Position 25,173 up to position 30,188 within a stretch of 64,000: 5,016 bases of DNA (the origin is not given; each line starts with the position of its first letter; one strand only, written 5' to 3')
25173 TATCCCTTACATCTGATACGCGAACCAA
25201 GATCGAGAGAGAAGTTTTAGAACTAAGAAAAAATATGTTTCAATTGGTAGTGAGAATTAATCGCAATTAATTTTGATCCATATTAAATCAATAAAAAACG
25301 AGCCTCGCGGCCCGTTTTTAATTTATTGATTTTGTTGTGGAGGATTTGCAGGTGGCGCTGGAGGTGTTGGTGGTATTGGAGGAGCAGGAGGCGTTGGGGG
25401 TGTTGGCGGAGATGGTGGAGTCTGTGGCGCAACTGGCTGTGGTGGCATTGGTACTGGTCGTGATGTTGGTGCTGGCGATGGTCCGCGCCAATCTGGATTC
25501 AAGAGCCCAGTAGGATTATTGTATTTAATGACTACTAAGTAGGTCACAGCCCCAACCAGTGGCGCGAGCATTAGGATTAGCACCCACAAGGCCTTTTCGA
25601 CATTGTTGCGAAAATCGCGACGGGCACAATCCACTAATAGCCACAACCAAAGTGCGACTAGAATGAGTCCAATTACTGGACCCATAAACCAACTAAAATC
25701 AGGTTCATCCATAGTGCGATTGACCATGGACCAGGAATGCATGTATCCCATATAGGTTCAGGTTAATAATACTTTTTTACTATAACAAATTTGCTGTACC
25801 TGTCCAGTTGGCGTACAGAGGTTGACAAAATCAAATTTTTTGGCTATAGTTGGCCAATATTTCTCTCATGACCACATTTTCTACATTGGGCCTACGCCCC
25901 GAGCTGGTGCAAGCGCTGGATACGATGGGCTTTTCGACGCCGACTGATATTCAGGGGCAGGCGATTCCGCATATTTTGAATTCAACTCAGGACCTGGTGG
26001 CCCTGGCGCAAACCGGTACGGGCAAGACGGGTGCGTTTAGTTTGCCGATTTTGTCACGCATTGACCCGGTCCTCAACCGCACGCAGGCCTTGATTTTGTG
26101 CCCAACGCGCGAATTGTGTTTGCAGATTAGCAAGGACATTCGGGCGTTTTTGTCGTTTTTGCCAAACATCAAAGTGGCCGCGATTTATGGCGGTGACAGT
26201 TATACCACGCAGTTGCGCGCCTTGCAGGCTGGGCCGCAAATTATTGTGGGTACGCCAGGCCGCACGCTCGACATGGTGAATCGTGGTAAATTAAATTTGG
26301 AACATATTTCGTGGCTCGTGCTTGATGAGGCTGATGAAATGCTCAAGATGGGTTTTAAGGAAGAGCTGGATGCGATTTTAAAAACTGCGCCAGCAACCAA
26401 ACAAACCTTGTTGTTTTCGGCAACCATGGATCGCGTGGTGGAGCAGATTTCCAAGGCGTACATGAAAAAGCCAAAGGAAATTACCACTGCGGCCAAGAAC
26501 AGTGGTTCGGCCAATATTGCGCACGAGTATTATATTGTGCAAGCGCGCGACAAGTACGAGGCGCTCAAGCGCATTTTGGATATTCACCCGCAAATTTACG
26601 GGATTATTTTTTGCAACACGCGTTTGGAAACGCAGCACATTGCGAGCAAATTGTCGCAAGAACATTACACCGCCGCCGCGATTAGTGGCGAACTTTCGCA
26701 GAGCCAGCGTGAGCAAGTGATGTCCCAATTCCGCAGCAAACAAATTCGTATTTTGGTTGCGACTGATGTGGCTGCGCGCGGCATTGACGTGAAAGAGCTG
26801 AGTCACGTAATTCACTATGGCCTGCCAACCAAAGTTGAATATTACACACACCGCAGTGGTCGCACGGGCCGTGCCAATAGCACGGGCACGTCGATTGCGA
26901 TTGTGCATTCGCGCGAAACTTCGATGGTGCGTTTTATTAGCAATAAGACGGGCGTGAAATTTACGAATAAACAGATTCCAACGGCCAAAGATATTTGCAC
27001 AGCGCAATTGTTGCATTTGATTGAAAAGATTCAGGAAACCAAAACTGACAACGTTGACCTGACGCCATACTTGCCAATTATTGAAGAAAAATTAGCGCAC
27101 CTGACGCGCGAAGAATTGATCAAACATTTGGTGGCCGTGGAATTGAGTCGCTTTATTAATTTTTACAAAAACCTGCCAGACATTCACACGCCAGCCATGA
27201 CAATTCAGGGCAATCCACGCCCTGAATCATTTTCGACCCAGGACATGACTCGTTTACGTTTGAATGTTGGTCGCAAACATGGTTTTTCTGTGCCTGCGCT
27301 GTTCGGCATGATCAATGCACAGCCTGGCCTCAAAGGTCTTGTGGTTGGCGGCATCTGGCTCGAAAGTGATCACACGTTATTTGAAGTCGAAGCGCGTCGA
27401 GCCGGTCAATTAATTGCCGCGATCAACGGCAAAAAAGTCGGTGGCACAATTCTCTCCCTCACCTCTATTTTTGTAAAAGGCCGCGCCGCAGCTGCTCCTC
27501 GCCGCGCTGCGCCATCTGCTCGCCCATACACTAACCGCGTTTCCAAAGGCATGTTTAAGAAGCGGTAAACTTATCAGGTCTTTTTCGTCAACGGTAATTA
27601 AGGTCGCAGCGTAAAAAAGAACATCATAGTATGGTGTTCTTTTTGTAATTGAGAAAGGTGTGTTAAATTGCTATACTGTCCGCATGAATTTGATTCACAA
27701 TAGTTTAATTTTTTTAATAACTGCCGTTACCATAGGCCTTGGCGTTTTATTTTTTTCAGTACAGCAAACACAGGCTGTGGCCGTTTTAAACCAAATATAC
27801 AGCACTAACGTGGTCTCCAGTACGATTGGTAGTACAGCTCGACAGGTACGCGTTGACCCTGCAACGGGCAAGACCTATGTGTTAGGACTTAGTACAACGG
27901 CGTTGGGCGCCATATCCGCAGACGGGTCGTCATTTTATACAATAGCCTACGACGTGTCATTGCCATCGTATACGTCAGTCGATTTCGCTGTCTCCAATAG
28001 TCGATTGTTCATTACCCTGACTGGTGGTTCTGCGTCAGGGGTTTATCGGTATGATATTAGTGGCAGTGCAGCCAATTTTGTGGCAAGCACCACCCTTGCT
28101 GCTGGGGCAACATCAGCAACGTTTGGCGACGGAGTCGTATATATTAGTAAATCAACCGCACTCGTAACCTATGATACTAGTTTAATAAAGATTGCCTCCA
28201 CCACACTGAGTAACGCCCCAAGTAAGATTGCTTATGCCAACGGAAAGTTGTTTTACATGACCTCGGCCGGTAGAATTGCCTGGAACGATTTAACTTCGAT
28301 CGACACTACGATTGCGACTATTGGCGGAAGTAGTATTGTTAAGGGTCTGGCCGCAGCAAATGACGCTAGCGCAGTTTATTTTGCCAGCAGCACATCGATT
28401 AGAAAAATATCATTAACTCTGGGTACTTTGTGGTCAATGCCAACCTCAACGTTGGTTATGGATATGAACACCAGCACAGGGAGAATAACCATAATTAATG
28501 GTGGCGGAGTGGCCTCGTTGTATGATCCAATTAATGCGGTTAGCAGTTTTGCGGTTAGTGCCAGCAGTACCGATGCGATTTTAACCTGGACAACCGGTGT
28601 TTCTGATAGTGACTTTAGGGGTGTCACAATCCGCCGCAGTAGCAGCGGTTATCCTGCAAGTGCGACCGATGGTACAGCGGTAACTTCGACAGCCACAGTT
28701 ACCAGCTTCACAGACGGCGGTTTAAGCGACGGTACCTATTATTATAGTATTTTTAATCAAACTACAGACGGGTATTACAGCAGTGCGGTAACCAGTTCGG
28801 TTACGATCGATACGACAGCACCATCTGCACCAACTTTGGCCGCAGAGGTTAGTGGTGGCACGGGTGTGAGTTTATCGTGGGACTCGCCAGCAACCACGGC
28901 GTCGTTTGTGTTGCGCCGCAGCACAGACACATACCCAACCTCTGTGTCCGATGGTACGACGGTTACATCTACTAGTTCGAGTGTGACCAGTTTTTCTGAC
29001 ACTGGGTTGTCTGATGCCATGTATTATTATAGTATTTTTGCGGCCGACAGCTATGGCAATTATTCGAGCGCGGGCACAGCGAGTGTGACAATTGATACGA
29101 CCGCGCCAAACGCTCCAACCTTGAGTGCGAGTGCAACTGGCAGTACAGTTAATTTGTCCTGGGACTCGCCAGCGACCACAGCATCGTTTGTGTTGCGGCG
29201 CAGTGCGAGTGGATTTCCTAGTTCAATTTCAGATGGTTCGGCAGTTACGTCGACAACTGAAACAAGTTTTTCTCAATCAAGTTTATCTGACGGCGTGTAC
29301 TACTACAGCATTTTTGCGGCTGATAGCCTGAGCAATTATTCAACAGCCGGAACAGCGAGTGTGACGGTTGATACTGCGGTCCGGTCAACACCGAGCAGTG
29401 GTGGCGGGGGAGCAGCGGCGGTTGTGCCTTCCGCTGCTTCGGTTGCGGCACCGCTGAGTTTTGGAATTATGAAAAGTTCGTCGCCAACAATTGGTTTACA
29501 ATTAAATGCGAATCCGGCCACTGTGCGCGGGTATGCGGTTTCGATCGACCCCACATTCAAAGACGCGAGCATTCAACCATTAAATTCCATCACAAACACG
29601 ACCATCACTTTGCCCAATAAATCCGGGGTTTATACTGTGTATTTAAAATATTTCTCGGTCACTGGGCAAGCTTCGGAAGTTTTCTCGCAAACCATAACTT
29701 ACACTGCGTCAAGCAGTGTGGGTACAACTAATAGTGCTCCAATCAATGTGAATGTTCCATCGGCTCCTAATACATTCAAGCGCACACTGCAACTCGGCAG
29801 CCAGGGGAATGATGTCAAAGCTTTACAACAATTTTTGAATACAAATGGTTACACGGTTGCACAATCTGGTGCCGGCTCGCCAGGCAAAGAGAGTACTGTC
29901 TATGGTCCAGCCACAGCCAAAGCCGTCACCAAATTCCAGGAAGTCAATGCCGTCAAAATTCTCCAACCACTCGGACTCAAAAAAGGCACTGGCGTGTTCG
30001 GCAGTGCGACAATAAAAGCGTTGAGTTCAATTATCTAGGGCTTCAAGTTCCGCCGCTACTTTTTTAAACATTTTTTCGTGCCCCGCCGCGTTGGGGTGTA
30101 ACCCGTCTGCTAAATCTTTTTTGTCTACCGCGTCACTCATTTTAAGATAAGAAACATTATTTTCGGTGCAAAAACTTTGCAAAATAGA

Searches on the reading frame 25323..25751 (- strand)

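Call 85: search_protein_families(library=pfam, proteins=[window:25323-25751:-], max_evalue=0.00001)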
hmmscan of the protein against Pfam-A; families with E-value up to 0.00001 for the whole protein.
window:25323-25751:- (142 aa): 1 family
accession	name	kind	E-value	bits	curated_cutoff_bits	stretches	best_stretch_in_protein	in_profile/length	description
PF13396.11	PLDc_N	-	4.4e-10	39.8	23.3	1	33-74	1-40/42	Phospholipase_D-nuclease N-terminal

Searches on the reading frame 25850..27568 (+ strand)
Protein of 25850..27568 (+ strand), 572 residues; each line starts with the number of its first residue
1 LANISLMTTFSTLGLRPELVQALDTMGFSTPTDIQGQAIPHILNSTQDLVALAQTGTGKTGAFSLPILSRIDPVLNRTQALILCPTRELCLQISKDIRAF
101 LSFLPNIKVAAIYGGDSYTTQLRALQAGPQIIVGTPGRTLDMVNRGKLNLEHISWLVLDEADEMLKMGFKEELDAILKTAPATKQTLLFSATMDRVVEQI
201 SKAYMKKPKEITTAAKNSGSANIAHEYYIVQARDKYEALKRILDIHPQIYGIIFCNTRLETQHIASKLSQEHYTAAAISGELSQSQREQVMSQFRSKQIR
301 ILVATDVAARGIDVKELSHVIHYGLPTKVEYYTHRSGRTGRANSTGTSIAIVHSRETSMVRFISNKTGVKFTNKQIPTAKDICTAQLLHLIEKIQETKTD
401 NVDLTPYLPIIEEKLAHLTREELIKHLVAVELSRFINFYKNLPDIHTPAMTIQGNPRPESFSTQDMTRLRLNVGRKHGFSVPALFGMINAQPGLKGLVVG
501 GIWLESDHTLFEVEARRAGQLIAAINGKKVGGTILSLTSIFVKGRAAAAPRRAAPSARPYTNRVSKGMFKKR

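Call 85: search_protein_families(library=pfam, proteins=[window:25850-27568:+], max_evalue=0.00001)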
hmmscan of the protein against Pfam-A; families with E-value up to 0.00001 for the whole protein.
window:25850-27568:+ (572 aa): 4 families
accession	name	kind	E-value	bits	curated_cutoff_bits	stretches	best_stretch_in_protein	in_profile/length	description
PF00270.35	DEAD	-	1.7e-49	168.2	26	1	32-199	1-166/167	DEAD/DEAH box helicase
PF00271.37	Helicase_C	-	1.4e-31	109.4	23.5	1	234-343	1-110/110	Helicase conserved C-terminal domain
PF03880.21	DbpA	-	1.5e-12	47.8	25.6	1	468-533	1-66/72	DbpA RNA binding domain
PF04851.21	ResIII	-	1.6e-06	28.6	22.5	1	31-194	4-163/164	Type III restriction enzyme, res subunit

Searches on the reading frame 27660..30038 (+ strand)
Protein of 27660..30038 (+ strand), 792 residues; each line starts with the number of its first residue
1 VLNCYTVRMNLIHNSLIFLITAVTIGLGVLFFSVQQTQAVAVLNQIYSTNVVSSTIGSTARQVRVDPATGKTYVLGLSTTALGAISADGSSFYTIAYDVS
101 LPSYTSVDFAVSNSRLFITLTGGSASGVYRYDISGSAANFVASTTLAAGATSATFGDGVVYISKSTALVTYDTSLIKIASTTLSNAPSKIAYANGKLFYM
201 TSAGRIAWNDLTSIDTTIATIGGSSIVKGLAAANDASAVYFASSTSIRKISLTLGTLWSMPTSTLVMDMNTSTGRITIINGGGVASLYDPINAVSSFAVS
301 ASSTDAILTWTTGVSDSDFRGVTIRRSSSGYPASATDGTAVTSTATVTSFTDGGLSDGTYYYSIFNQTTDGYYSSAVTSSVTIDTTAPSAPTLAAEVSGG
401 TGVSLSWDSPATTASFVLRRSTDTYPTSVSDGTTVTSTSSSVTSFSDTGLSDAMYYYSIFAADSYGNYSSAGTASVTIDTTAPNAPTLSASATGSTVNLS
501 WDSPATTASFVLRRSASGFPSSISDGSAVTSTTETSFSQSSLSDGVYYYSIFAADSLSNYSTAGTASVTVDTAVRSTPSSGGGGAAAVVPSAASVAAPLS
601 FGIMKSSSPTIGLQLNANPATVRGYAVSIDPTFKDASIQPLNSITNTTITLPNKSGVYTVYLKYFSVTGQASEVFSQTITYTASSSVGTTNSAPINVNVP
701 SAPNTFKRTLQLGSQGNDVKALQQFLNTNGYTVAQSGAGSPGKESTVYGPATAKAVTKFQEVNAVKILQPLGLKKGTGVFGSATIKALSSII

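Call 85: search_protein_families(library=pfam, proteins=[window:27660-30038:+], max_evalue=0.00001)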
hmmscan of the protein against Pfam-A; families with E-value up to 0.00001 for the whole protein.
window:27660-30038:+ (792 aa): 1 family
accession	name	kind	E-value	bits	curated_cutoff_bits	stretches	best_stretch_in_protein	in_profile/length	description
PF01471.23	PG_binding_1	-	2.1e-09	37.8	23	1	715-788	1-57/57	Putative peptidoglycan binding domain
